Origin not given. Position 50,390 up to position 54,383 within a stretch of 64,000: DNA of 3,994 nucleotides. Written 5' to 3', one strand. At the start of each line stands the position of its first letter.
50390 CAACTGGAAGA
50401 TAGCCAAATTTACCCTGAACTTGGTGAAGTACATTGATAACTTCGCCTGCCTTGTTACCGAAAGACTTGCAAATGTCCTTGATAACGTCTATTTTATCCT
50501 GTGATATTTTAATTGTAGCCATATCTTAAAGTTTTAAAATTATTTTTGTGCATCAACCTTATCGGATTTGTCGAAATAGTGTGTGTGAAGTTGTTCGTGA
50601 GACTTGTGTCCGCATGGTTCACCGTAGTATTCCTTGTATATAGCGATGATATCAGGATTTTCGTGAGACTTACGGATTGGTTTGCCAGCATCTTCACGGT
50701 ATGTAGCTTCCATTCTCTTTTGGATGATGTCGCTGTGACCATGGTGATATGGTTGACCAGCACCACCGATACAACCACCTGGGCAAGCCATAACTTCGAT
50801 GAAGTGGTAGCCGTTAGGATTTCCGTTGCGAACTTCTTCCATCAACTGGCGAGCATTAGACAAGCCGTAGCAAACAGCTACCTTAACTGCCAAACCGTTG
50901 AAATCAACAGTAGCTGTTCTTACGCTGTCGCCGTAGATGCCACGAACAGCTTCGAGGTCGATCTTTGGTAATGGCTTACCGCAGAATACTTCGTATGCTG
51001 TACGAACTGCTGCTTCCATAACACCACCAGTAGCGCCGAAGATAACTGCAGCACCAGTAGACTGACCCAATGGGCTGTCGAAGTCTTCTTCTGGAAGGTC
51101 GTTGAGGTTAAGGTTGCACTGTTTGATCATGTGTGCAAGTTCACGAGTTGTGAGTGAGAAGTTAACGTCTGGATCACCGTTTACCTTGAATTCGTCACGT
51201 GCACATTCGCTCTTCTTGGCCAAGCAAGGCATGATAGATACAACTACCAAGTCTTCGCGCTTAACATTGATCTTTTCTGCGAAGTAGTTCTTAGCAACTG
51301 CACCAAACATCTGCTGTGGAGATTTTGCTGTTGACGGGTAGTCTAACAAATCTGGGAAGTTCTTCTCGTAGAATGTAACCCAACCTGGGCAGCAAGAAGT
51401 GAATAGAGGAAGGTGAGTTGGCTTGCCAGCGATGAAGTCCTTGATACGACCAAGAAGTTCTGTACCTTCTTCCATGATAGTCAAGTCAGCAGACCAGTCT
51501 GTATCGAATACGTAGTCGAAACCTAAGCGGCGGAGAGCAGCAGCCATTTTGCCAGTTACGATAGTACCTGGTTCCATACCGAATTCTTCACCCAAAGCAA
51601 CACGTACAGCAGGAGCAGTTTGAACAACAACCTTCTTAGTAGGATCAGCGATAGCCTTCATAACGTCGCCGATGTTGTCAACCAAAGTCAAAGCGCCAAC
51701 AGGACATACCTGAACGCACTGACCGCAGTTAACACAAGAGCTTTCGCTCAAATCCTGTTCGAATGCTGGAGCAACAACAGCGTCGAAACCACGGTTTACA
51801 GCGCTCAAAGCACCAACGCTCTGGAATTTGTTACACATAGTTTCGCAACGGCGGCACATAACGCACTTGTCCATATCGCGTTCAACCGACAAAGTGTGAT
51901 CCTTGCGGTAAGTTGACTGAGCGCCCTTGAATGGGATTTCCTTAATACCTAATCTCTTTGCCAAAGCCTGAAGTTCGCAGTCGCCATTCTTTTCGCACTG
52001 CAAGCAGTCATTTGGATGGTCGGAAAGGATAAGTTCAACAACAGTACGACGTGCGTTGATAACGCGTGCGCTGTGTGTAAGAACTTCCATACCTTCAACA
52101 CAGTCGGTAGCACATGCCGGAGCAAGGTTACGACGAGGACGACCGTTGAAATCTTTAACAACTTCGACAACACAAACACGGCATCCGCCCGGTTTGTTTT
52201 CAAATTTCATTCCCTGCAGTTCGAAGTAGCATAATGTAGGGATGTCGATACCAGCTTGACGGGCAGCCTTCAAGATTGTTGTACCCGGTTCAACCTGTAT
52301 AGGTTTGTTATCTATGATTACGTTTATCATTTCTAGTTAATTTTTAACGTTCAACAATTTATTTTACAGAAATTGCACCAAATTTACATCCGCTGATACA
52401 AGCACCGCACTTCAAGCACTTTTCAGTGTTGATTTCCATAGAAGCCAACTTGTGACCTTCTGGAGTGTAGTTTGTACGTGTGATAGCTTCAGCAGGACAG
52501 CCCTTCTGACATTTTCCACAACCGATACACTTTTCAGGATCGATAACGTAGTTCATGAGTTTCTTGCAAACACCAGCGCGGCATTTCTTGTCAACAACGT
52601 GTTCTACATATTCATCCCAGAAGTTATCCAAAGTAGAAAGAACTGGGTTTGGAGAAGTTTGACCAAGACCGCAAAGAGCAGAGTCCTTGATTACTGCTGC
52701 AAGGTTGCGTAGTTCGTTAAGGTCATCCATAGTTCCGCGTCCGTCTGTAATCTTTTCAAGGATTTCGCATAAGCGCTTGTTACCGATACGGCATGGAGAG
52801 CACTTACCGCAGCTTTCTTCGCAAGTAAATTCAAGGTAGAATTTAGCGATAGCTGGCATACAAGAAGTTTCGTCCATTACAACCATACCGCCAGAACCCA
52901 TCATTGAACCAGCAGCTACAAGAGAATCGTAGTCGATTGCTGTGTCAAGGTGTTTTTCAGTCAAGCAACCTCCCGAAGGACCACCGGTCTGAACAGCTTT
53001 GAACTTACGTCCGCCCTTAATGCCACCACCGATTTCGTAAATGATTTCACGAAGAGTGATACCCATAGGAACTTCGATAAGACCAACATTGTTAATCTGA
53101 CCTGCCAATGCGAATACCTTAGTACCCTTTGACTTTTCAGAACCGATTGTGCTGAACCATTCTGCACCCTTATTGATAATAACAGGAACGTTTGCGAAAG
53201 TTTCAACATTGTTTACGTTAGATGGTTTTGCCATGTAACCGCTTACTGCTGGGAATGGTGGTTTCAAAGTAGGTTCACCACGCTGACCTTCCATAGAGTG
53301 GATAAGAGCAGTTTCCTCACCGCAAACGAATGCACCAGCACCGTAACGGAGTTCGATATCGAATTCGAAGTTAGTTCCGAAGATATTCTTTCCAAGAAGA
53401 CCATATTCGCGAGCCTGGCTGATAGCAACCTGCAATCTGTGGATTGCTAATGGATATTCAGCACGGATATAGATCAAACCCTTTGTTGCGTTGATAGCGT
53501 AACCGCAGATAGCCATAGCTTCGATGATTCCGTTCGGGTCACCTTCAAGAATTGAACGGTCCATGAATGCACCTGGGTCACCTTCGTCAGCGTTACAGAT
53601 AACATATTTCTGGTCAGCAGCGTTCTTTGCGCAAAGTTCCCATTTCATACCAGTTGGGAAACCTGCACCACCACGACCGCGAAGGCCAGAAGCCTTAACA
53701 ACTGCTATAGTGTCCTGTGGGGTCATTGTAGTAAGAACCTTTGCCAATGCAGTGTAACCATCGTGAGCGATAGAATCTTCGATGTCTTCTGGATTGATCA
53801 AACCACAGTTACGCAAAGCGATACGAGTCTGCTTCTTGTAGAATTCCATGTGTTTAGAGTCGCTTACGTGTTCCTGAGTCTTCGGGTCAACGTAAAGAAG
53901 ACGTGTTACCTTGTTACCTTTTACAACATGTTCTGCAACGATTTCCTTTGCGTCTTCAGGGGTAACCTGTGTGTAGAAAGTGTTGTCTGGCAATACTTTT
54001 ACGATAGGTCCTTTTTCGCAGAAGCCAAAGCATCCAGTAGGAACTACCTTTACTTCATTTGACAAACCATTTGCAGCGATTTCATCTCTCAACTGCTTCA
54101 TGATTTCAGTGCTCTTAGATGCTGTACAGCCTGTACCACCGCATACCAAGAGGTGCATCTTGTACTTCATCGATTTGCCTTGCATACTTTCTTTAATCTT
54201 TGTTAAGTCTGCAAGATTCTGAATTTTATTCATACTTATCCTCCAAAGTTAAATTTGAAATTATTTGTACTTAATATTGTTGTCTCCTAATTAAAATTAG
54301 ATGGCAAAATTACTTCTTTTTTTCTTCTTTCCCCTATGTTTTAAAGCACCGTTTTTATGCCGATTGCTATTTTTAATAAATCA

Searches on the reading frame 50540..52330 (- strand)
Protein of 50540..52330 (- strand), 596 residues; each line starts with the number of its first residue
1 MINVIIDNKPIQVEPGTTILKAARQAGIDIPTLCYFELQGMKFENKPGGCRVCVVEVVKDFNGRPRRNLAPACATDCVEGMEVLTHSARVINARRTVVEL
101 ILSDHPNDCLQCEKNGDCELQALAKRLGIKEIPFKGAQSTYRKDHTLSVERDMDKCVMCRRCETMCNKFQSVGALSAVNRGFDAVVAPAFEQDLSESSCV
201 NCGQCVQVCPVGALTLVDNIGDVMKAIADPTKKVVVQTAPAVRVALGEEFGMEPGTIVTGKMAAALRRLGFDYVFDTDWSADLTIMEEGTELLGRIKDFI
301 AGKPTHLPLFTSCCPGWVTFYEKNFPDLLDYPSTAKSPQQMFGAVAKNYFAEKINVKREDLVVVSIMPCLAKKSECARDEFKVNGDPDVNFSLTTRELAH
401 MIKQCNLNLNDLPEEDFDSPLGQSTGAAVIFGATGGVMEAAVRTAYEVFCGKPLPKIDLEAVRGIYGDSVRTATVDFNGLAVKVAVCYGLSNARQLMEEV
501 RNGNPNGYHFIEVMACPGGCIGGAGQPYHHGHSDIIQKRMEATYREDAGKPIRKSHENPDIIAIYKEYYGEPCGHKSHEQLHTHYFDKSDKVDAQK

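Call 37: find_encoding_contigs(protein=window:50540-52330:-, flank=8000, max_places=10)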
Protein window:50540-52330:- (596 aa): no gene with exactly this product is on record in the collection.

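Call 86: search_protein_families(library=pfam, proteins=[window:50540-52330:-], max_evalue=0.00001)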
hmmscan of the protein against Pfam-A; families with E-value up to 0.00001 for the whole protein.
window:50540-52330:- (596 aa): 9 families
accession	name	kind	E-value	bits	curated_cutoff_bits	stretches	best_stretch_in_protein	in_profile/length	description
PF02906.19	Fe_hyd_lg_C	-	5.8e-96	321.3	22.1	1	232-524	1-245/245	Iron only hydrogenase large subunit, C-terminal domain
PF02256.22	Fe_hyd_SSU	-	2e-25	89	24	1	534-588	2-56/56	Iron hydrogenase small subunit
PF10588.14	NADH-G_4Fe-4S_3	-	9.5e-19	67.1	27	1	94-132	1-39/40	NADH-ubiquinone oxidoreductase-G iron-sulfur binding region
PF13510.11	Fer2_4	-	1e-14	54.8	22.8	1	1-87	3-81/82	2Fe-2S iron-sulfur cluster binding domain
PF22117.2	Fer4_Nqo3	-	4e-08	33.8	27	1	149-215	4-67/67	NADH-quinone oxidoreductase subunit 3, ferredoxin-like domain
PF00111.32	Fer2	-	9.8e-08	32.3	21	1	9-59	6-49/77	2Fe-2S iron-sulfur cluster binding domain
PF00037.32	Fer4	-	1.2e-07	31.6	21.1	1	196-215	5-24/24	4Fe-4S binding domain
PF12838.12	Fer4_7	-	1.1e-06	29.5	27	1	155-213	1-52/52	4Fe-4S dicluster domain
PF14697.11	Fer4_21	-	5.4e-06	26.9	35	1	152-215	4-58/59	4Fe-4S dicluster domain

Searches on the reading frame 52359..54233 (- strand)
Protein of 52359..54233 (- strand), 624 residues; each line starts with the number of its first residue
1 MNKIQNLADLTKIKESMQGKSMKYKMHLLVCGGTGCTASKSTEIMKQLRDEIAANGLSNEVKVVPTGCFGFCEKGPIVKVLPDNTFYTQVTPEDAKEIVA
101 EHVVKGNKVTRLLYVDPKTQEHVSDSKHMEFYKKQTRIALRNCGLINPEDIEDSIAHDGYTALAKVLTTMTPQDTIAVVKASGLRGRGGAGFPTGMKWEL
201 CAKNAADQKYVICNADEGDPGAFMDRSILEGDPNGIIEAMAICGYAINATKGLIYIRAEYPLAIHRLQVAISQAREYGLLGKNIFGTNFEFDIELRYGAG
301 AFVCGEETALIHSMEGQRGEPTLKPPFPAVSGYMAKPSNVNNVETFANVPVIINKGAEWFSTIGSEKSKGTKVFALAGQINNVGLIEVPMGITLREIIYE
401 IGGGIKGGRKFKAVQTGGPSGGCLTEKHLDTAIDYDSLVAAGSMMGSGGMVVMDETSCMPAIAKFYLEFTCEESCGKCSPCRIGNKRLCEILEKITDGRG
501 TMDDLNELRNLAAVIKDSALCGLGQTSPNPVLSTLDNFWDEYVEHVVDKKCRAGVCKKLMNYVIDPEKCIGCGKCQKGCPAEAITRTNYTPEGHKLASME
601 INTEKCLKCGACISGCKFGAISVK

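Call 35: find_encoding_contigs(protein=window:52359-54233:-, flank=6000, max_places=10)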
Protein window:52359-54233:- (624 aa): no gene with exactly this product is on record in the collection.

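Call 86: search_protein_families(library=pfam, proteins=[window:52359-54233:-], max_evalue=0.00001)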
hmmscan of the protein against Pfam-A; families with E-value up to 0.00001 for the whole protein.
window:52359-54233:- (624 aa): 10 families
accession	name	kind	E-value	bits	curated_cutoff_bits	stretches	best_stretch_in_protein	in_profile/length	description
PF01512.22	Complex1_51K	-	2.8e-46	157.6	31.2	1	179-350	1-149/150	Nuo51 FMN-binding domain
PF10589.14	NADH_4Fe-4S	-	3.3e-31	107.4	23.5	1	462-545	2-85/85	NADH-ubiquinone oxidoreductase-F iron-sulfur binding region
PF00037.32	Fer4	-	1.4e-11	44.1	21.1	1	562-585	1-24/24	4Fe-4S binding domain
PF13237.11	Fer4_10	-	6.5e-10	39.2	25.5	1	562-616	2-52/53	4Fe-4S dicluster domain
PF12838.12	Fer4_7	-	9.8e-10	39.2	27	1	568-620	1-52/52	4Fe-4S dicluster domain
PF12837.12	Fer4_6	-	1.5e-09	37.8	25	1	563-584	3-24/24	4Fe-4S binding domain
PF01257.25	2Fe-2S_thioredx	-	5.2e-09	36.6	24.8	1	24-101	64-143/145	Thioredoxin-like [2Fe-2S] ferredoxin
PF12797.12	Fer4_2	-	7.9e-08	32.2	24.5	1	563-581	4-22/22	4Fe-4S binding domain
PF13187.11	Fer4_9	-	3e-07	30.8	27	1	568-621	1-52/52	4Fe-4S dicluster domain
PF14697.11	Fer4_21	-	1.7e-06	28.5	35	1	563-621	2-57/59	4Fe-4S dicluster domain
